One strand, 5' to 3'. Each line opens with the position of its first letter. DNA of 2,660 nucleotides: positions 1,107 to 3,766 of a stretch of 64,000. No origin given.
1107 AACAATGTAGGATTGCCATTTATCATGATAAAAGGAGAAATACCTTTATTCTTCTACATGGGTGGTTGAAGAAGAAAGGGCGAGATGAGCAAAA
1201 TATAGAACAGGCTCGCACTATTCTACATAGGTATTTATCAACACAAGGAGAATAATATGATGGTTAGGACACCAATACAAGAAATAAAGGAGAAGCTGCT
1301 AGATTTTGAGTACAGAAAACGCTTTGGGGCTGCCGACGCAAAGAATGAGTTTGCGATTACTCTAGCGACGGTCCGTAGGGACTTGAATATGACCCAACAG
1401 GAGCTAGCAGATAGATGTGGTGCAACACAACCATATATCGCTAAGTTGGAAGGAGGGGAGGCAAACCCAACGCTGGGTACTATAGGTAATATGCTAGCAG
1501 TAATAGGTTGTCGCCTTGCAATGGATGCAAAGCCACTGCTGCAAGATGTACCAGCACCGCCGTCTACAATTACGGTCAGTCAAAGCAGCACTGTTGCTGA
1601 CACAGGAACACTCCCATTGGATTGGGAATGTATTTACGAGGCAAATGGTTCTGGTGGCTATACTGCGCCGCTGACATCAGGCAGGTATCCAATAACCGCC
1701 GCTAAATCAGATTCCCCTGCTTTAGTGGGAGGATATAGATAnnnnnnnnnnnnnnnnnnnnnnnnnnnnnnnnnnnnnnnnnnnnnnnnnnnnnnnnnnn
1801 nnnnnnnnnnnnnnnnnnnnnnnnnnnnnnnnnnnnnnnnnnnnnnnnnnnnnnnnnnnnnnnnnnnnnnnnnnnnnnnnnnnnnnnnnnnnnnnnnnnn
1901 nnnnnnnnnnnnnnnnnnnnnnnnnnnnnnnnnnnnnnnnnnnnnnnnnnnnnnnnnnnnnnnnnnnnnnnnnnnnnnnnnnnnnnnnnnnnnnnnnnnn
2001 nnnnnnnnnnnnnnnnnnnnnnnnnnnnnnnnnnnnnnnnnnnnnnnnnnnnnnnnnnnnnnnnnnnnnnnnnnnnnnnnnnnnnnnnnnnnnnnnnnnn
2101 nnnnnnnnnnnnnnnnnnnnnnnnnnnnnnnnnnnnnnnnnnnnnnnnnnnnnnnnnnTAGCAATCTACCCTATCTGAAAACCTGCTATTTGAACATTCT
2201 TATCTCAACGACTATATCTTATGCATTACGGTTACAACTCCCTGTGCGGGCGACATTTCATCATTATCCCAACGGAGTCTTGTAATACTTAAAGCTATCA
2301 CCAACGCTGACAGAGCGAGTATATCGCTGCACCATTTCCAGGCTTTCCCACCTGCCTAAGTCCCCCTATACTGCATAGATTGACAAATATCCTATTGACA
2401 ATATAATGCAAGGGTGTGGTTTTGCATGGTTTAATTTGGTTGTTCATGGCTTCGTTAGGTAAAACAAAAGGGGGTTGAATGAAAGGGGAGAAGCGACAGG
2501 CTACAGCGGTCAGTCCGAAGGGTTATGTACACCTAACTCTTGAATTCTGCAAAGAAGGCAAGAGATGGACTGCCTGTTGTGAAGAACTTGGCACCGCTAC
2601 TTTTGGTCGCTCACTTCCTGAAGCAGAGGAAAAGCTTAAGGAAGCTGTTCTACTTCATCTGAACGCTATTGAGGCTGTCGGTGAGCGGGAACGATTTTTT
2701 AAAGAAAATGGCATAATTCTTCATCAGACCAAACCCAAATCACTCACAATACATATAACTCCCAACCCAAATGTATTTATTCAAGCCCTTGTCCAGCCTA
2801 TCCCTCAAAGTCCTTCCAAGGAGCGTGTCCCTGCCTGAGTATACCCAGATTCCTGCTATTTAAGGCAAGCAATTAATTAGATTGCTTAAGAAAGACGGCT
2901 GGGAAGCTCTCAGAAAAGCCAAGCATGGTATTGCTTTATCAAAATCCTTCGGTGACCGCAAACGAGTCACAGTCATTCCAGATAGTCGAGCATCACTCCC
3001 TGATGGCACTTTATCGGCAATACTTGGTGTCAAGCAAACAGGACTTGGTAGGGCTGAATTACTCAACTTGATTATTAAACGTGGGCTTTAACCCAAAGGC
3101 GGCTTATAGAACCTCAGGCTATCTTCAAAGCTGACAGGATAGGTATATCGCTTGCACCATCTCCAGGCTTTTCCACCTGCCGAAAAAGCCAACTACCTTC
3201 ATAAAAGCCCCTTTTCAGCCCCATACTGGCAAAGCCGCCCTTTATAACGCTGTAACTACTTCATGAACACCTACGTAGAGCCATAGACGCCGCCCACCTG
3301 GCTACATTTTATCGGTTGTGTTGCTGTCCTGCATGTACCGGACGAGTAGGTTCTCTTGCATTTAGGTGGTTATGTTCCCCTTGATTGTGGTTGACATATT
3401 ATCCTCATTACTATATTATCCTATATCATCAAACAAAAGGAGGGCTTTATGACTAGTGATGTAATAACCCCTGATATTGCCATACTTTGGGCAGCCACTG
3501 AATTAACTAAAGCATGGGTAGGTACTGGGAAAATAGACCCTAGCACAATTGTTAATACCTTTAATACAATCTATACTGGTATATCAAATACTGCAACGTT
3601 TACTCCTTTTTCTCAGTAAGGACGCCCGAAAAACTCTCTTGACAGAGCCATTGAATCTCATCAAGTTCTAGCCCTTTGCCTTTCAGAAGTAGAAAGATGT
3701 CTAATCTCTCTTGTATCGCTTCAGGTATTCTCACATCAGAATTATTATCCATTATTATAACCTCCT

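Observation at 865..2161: Three-gene toxin-antitoxin-like operon: HigB/Gp49 toxin, extended XRE antitoxin, then an unknown translationally coupled third gene on a leaderless transcript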

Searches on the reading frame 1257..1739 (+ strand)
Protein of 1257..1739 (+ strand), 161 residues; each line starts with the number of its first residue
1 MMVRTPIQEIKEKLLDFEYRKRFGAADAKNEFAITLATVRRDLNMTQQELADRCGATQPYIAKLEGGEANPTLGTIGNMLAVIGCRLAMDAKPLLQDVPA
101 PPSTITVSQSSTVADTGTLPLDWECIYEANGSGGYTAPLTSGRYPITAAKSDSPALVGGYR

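Call 3: search_protein_families(library=pfam, proteins=[window:1257-1739:+], max_evalue=1)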
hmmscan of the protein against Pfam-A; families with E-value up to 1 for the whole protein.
window:1257-1739:+ (161 aa): 10 families
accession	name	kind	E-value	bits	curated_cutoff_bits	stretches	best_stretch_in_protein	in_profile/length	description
PF01381.28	HTH_3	-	1.9e-09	37.8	23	1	38-87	3-52/55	Helix-turn-helix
PF13560.12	HTH_31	-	1.1e-07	32.5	27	1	31-84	1-55/64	Helix-turn-helix domain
PF13744.12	HTH_37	-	0.0001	22.5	27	1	27-91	14-79/80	Helix-turn-helix domain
PF12844.13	HTH_19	-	0.0011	19.3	30.2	1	36-72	4-40/64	Helix-turn-helix domain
PF13443.12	HTH_26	-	0.0021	18.7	22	1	39-87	5-54/63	Cro/C1-type HTH DNA-binding domain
PF17762.8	HTH_ParB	-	0.0079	16.8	22.6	1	31-63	7-39/102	ParB HTH domain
PF13545.12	HTH_Crp_2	-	0.026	14.9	27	1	40-59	18-37/70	Crp-like helix-turn-helix domain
PF08220.18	HTH_DeoR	-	0.054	13.7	21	1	29-46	21-38/57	DeoR-like helix-turn-helix domain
PF00325.26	Crp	-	0.15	12.3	21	1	43-57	1-15/32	Bacterial regulatory proteins, crp family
PF15731.11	MqsA_antitoxin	-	0.19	12.3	30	1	27-76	65-114/131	Antitoxin component of bacterial toxin-antitoxin system, MqsA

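Call 4: search_protein_families(library=ncbifam, proteins=[window:1257-1739:+], max_evalue=1)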
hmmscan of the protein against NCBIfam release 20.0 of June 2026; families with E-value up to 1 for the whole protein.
window:1257-1739:+ (161 aa): 10 families
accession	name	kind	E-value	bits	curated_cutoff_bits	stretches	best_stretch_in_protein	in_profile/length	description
TIGR03070.1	couple_hipB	subfamily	2.5e-09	37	71.65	1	31-87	2-58/58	type II toxin-antitoxin system Y4mF family antitoxin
NF041951.1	phage_RstR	subfamily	3e-07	30.7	80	1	32-76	3-47/108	RstR family transcriptional repressor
NF006015.0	PRK08154.1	subfamily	0.00017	20.8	204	1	35-88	34-87/314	anaerobic benzoate catabolism transcriptional regulator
NF010465.0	PRK13890.1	equivalog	0.00038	20.6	96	1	41-80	15-54/121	conjugal transfer protein TrbA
NF007271.0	PRK09726.1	equivalog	0.00072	19.5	79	1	32-88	13-69/88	type II toxin-antitoxin system antitoxin HipB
NF007408.0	PRK09943.1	equivalog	0.0017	18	211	1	35-88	11-64/185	HTH-type transcriptional regulator PuuR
TIGR00270.2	TIGR00270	equivalog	0.0022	17.8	110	1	28-84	72-128/159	multiprotein bridging factor aMBF1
TIGR03830.1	CxxCG_CxxCG_HTH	subfamily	0.0031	17.3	61.8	1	35-72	69-106/127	type II TA system antitoxin MqsA family protein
TIGR02612.1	mob_myst_A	hypoth_equivalog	0.0066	16.3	122.6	1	38-80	32-76/150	mobile mystery protein A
NF041265.1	NadS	equivalog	0.19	12.1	60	1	37-72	36-71/94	NadS family protein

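Call 5: search_protein_families(library=padloc, proteins=[window:1257-1739:+], max_evalue=1)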
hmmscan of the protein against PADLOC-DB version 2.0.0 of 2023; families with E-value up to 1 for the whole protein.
window:1257-1739:+ (161 aa): 17 families
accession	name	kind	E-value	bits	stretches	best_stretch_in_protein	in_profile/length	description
PDLC02926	HTH_VI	-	6.9e-08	30.7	1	35-78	5-48/92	-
PDLC03665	Control_protein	-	0.00024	19.3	1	27-85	4-63/77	control protein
PDLC03666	Control_protein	-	0.00033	19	1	27-76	2-51/77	control protein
PDLC03955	RmrA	-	0.00037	17.8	1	29-84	17-73/371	-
PDLC04142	capH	-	0.0012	17.9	1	30-77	5-52/103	capH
PDLC03949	RmrA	-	0.003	14.5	1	34-86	7-57/363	-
PDLC03951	RmrA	-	0.007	13.4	1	36-92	13-69/400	-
PDLC03943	RmrA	-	0.0073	13.4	1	39-81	10-52/370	-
PDLC03952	RmrA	-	0.0097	12.8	1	35-81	26-72/395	-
PDLC03946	RmrA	-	0.013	12.3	1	35-83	8-54/357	-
PDLC03669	Control_protein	-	0.016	13.5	1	39-72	17-50/96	control protein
PDLC03954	RmrA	-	0.016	12.2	1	36-83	15-62/380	-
PDLC03947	RmrA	-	0.017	11.9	1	39-84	19-64/383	-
PDLC03671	Control_protein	-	0.021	13.1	1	27-76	10-59/84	control protein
PDLC04760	PDC-M64C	-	0.029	12.7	1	41-87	36-82/93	-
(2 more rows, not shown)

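Call 37: search_protein_families(library=pfam, alignment_id=A2, max_evalue=0.001)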
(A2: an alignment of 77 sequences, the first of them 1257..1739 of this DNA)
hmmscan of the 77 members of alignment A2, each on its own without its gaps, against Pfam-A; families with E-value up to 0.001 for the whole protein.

A. member 1, window:1257-1739:+ (161 aa): 3 families
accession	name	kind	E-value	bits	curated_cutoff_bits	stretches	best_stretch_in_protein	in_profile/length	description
PF01381.28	HTH_3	-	1.9e-09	37.8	23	1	38-87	3-52/55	Helix-turn-helix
PF13560.12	HTH_31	-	1.1e-07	32.5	27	1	31-84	1-55/64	Helix-turn-helix domain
PF13744.12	HTH_37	-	0.0001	22.5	27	1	27-91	14-79/80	Helix-turn-helix domain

B. families by the number of members that match (of 77 scanned): 15 families
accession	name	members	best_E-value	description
PF01381.28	HTH_3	76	6.5e-16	Helix-turn-helix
PF13560.12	HTH_31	73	6.6e-12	Helix-turn-helix domain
PF13744.12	HTH_37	52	3.3e-08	Helix-turn-helix domain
PF12844.13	HTH_19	37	2.9e-08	Helix-turn-helix domain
PF13443.12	HTH_26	24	1e-10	Cro/C1-type HTH DNA-binding domain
PF13413.12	HTH_25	18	2.8e-05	Helix-turn-helix domain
PF13545.12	HTH_Crp_2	2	1.2e-05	Crp-like helix-turn-helix domain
PF04545.22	Sigma70_r4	2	3.3e-05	Sigma-70, region 4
PF17762.8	HTH_ParB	2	0.00024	ParB HTH domain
PF25213.1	HVO_A0261_N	1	5.1e-05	HVO_A0261 N-terminal domain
PF01047.28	MarR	1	7.7e-05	MarR family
PF21694.2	DNA_pol3_delta_C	1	9.9e-05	DNA polymerase III delta subunit, C-terminal domain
PF08279.18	HTH_11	1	0.00035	HTH domain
PF12802.13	MarR_2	1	0.00037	MarR family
PF13384.12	HTH_23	1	0.00058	Homeodomain-like domain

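Call 65: predict_structure(alignment_id=A5)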
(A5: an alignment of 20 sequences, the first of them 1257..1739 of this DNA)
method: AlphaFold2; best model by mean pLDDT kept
length: 161 residues; sequences in the alignment: 20
mean_pLDDT: 61.1   pTM: 0.42
mean pLDDT of the five models: 61.1, 53.9, 50.6, 50.4, 48.2
residues with pLDDT >= 90: 6; 70-90: 61; 50-70: 30; < 50: 64
segments of 3 or more residues with pLDDT < 50: 102-153, 155-161
pLDDT, mean of each block of 10 residues (from residue 1): 63 70 68 84 89 88 85 79 74 51 41 37 39 36 36 37 43
secondary structure, 60 per line:
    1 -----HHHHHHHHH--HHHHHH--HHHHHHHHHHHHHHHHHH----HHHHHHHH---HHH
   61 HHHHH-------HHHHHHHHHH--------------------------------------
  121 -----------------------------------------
elements in order: H6-14 H17-22 H25-42 H47-54 H58-65 H73-82

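Call 71: search_protein_families(library=phrogs, proteins=[window:1257-1739:+], max_evalue=0.01)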
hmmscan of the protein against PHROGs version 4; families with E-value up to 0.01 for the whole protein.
window:1257-1739:+ (161 aa): 16 families
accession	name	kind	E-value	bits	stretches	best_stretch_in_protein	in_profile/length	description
phrog_1373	-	transcription regulation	1.9e-11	45.2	1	6-93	36-125/166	transcriptional regulator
phrog_2339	-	DNA, RNA and nucleotide metabolism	1.4e-09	38.9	1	26-92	20-87/98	HTH DNA binding protein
phrog_4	-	transcription regulation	1.1e-06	28.9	1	28-135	133-227/400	transcriptional repressor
phrog_29047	-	unknown function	3.5e-06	28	1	28-89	88-149/159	-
phrog_8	-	transcription regulation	9.3e-06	26.3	1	30-76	165-201/346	transcriptional regulator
phrog_7241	-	transcription regulation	1e-05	26.6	1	36-85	66-115/122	transcriptional regulator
phrog_3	-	transcription regulation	1.7e-05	25.8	1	29-84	86-138/430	transcriptional repressor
phrog_2439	-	transcription regulation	4.2e-05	23.6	1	36-80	12-56/367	transcriptional regulator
phrog_38027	-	transcription regulation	0.00015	22.8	1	35-81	72-118/143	transcriptional repressor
phrog_4836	-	transcription regulation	0.00026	21.6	1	28-86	72-130/194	CII-like regulator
phrog_5823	-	transcription regulation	0.00028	21.1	1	31-82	6-61/404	transcriptional regulator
phrog_7950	-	transcription regulation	0.00055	20.9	1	35-66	11-42/68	transcriptional repressor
phrog_2104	-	unknown function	0.00071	20.7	1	34-82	42-89/103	-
phrog_6831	-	transcription regulation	0.00074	20.5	1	45-68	19-42/68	transcriptional regulator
phrog_2328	-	transcription regulation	0.0013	19.6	1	31-86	15-70/128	transcriptional repressor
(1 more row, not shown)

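Call 82: find_related_loci(query=A5, collection=viral_contigs, flank=2500)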
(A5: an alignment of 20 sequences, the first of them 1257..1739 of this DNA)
Query A5 (161 aa) in viral_contigs; peptide patterns used: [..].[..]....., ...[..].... (x = any residue, [..] = any of these).
18 stretches matched a pattern; 3 encode a relative of the query (tblastn E <= 1e-3); 3 distinct loci.
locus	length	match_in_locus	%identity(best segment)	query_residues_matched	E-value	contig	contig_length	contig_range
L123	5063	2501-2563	67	45-65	2e-5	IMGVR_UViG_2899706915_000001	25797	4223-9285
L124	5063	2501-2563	67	45-65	2e-5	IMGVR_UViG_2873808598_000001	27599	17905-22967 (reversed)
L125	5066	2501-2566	64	43-64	8e-5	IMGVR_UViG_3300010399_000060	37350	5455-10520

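Call 99: search_protein_families(library=ncbifam, alignment_id=A2, max_evalue=0.001)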
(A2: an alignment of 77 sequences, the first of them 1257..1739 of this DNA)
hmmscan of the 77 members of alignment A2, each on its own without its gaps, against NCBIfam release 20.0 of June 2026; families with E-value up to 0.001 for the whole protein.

A. member 1, window:1257-1739:+ (161 aa): 5 families
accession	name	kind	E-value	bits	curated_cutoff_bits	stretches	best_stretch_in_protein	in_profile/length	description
TIGR03070.1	couple_hipB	subfamily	2.5e-09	37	71.65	1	31-87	2-58/58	type II toxin-antitoxin system Y4mF family antitoxin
NF041951.1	phage_RstR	subfamily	3e-07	30.7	80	1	32-76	3-47/108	RstR family transcriptional repressor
NF006015.0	PRK08154.1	subfamily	0.00017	20.8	204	1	35-88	34-87/314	anaerobic benzoate catabolism transcriptional regulator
NF010465.0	PRK13890.1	equivalog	0.00038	20.6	96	1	41-80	15-54/121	conjugal transfer protein TrbA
NF007271.0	PRK09726.1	equivalog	0.00072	19.5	79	1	32-88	13-69/88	type II toxin-antitoxin system antitoxin HipB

B. families by the number of members that match (of 77 scanned): 21 families
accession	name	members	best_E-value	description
TIGR03070.1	couple_hipB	67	3.9e-14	type II toxin-antitoxin system Y4mF family antitoxin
NF041951.1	phage_RstR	64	3.6e-10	RstR family transcriptional repressor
NF006015.0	PRK08154.1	60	1.5e-09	anaerobic benzoate catabolism transcriptional regulator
TIGR00270.2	TIGR00270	44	9.8e-08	multiprotein bridging factor aMBF1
NF007271.0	PRK09726.1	30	1e-07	type II toxin-antitoxin system antitoxin HipB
NF010465.0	PRK13890.1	28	1.6e-06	conjugal transfer protein TrbA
TIGR03830.1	CxxCG_CxxCG_HTH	19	2.3e-05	type II TA system antitoxin MqsA family protein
TIGR02607.1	antidote_HigA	18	1.4e-08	HigA family addiction module antitoxin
NF007408.0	PRK09943.1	13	2.3e-09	HTH-type transcriptional regulator PuuR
NF038310.1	lysogeny_AimR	11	1.2e-06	AimR family lysis-lysogeny pheromone receptor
NF006158.0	PRK08301.1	5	1.1e-05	RNA polymerase sporulation sigma factor SigE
TIGR02612.1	mob_myst_A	5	8.9e-05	mobile mystery protein A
NF046032.1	TransRegSlrRBacil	4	0.00011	HTH-type transcriptional regulator SlrR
TIGR02835.1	spore_sigmaE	3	2.2e-05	RNA polymerase sporulation sigma factor SigE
NF007257.0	PRK09706.1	3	2.3e-05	transcriptional repressor DicA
TIGR02684.1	dnstrm_HI1420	2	0.00082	addiction module antidote protein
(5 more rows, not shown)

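Call 101: search_solved_structures(query=A5, max_evalue=0.00001)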
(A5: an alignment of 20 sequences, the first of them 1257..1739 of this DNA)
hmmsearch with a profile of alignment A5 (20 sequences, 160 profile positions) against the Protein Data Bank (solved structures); distinct sequences matched with E-value up to 0.00001: 10.
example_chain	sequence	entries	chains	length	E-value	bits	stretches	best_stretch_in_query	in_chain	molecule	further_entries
6af3_B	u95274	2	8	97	3.4e-10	43.4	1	34-88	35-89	HigA antitoxin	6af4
9sf2_A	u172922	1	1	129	6.2e-09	39.3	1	32-78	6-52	Transcriptional regulator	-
5k98_B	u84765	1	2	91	9.5e-08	35.5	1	30-101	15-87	Antitoxin HipB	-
2wiu_B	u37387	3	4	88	3e-07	33.8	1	30-102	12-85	HTH-TYPE TRANSCRIPTIONAL REGULATOR HIPB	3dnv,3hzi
2b5a_A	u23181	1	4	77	1.7e-06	31.4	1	27-84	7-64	C.BclI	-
7zvi_A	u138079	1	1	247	1.9e-06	31.2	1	35-85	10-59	Orf22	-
7p4a_A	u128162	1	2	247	1.9e-06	31.2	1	35-85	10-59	Stl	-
4yg4_A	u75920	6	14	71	2.6e-06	30.8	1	30-87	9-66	Antitoxin HipB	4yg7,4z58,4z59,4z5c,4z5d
4yg1_A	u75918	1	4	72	2.9e-06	30.6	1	30-87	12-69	Antitoxin HipB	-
4z5h_A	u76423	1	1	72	3.2e-06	30.5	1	30-87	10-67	Antitoxin HipB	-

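Call 102: fold_search(model_id=the predicted structure, library=pdb)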
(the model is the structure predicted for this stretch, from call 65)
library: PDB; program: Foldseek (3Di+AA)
matches with E <= 10: 486; with E <= 0.001: 1
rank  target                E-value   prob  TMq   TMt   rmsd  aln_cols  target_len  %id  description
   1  2b5a_B                9.9e-04  1.00  0.36  0.74   1.4        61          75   31  C.BclI, Control Element of the BclI Restriction-Modification System (released 2006-01-03)
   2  2b5a_A                1.3e-03  1.00  0.36  0.72   1.4        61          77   31  C.BclI, Control Element of the BclI Restriction-Modification System (released 2006-01-03)
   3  2b5a_C                1.3e-03  1.00  0.36  0.72   1.5        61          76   31  C.BclI, Control Element of the BclI Restriction-Modification System (released 2006-01-03)
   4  8ezt_B                1.8e-03  1.00  0.35  0.74   2.6        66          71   27  Crystal structure of HipB(Lp) from Legionella pneumophila (released 2023-09-27)
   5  4pu7_B                2.4e-03  1.00  0.35  0.80   1.6        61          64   21  Shewanella oneidensis Toxin Antitoxin System Antitoxin Protein HipB Resolution 1.85 (released 2014-08-06)
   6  4pu4_D                3.6e-03  1.00  0.35  0.68   2.3        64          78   20  Shewanella oneidensis MR-1 Toxin Antitoxin System HipA, HipB and its operator DNA complex (space group P21) (released 2014-08-06)
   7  3f51_B                4.1e-03  1.00  0.36  0.61   0.9        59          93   20  Crystal Structure of the clp gene regulator ClgR from Corynebacterium glutamicum (released 2008-11-18)
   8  8ezt_C                4.3e-03  1.00  0.35  0.75   2.7        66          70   27  Crystal structure of HipB(Lp) from Legionella pneumophila (released 2023-09-27)
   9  1zz6_A                4.5e-03  1.00  0.35  0.31   1.2        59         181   30  Crystal Structure of Apo-HppE (released 2005-07-26)
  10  4pu7_A                4.5e-03  1.00  0.35  0.73   1.6        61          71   21  Shewanella oneidensis Toxin Antitoxin System Antitoxin Protein HipB Resolution 1.85 (released 2014-08-06)
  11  8ezt_A                4.5e-03  1.00  0.35  0.75   2.7        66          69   27  Crystal structure of HipB(Lp) from Legionella pneumophila (released 2023-09-27)
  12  3f51_D                5.1e-03  1.00  0.35  0.59   1.0        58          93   21  Crystal Structure of the clp gene regulator ClgR from Corynebacterium glutamicum (released 2008-11-18)
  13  1zz7_B                5.4e-03  1.00  0.35  0.32   1.2        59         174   30  Crystal Structure of FeII HppE in Complex with Substrate form 1 (released 2005-07-26)
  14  2bno_A                5.7e-03  1.00  0.34  0.29   1.2        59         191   30  The structure of Hydroxypropylphosphonic acid epoxidase from S. wedmorenis. (released 2005-10-05)
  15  2wiu_B                5.7e-03  1.00  0.36  0.74   4.4        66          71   26  Mercury-modified bacterial persistence regulator hipBA (released 2009-07-28)
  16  6af3_F                6.0e-03  1.00  0.35  0.57   6.7        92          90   25  Toxin-Antitoxin module from Streptococcus pneumoniae (released 2019-08-14)
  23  6af3_D                8.9e-03  1.00  0.37  0.58   6.7        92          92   25  Toxin-Antitoxin module from Streptococcus pneumoniae (released 2019-08-14)
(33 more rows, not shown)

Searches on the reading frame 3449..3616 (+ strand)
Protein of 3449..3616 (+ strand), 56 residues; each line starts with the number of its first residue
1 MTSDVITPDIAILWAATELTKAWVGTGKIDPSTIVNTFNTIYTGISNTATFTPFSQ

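Call 3: search_protein_families(library=pfam, proteins=[window:3449-3616:+], max_evalue=1)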
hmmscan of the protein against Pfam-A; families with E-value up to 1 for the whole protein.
window:3449-3616:+ (56 aa): 1 family
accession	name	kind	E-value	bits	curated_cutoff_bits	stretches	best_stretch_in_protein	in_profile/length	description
PF21011.2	CetZ_C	-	0.14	12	21.6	1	6-40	15-49/180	Tubulin-like CetZ, C-terminal domain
